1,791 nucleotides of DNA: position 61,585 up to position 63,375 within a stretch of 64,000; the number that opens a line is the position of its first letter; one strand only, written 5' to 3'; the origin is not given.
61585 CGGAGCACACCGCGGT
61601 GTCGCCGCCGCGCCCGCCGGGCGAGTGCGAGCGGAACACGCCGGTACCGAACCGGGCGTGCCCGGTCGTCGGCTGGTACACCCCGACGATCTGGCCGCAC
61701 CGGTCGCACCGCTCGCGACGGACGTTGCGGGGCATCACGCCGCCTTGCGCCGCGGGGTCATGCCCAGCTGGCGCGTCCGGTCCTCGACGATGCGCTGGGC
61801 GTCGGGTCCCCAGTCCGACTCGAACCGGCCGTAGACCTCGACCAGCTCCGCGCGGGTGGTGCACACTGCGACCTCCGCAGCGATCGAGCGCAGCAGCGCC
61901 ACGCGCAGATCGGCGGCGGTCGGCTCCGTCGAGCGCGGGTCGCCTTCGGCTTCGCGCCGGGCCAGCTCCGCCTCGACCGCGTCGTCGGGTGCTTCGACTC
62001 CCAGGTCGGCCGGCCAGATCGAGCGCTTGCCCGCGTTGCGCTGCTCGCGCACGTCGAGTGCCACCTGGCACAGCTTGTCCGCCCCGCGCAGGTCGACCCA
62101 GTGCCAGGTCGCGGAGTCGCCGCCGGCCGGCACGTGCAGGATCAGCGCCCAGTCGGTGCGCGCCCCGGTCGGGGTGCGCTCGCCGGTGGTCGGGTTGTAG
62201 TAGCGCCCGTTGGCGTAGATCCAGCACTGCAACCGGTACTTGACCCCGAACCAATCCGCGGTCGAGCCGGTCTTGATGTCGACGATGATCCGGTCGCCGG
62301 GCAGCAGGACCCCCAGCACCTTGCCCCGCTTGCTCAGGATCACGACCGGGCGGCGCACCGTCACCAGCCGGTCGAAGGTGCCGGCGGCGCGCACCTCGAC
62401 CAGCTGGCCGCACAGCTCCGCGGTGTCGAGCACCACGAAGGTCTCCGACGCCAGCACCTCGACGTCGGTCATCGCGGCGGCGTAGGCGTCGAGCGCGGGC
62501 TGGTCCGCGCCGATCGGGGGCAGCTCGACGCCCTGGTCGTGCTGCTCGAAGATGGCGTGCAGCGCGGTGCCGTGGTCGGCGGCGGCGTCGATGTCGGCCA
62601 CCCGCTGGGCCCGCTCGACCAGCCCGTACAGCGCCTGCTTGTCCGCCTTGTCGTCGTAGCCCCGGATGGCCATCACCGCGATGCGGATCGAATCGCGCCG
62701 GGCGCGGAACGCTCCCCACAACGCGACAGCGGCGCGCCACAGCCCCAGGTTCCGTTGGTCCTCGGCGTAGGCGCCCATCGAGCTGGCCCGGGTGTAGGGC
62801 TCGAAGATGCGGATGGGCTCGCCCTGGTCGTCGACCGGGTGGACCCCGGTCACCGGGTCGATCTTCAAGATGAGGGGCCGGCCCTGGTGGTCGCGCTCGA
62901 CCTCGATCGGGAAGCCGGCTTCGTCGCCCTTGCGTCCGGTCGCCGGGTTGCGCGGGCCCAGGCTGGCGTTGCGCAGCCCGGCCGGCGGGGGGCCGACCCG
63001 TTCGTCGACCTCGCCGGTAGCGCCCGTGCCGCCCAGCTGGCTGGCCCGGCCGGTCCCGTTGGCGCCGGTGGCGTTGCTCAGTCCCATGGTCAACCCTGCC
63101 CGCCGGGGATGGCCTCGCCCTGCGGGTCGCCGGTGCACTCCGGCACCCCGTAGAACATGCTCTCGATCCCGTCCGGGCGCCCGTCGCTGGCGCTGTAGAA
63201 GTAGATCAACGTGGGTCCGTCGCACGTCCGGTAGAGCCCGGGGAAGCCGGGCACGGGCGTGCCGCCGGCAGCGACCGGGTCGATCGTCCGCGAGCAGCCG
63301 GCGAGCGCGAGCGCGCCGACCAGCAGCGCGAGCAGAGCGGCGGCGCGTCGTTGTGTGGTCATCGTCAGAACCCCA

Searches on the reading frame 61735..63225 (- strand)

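Call 47: search_protein_families(library=phrogs, proteins=[window:61735-63225:-], max_evalue=0.001)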
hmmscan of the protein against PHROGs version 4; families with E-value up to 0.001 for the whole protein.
window:61735-63225:- (496 aa): 2 families
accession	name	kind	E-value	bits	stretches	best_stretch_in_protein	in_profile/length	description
phrog_466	-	DNA, RNA and nucleotide metabolism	1.7e-41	143.9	1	108-420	111-403/446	exonuclease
phrog_298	-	DNA, RNA and nucleotide metabolism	2.8e-08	34.5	1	212-339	102-209/293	exonuclease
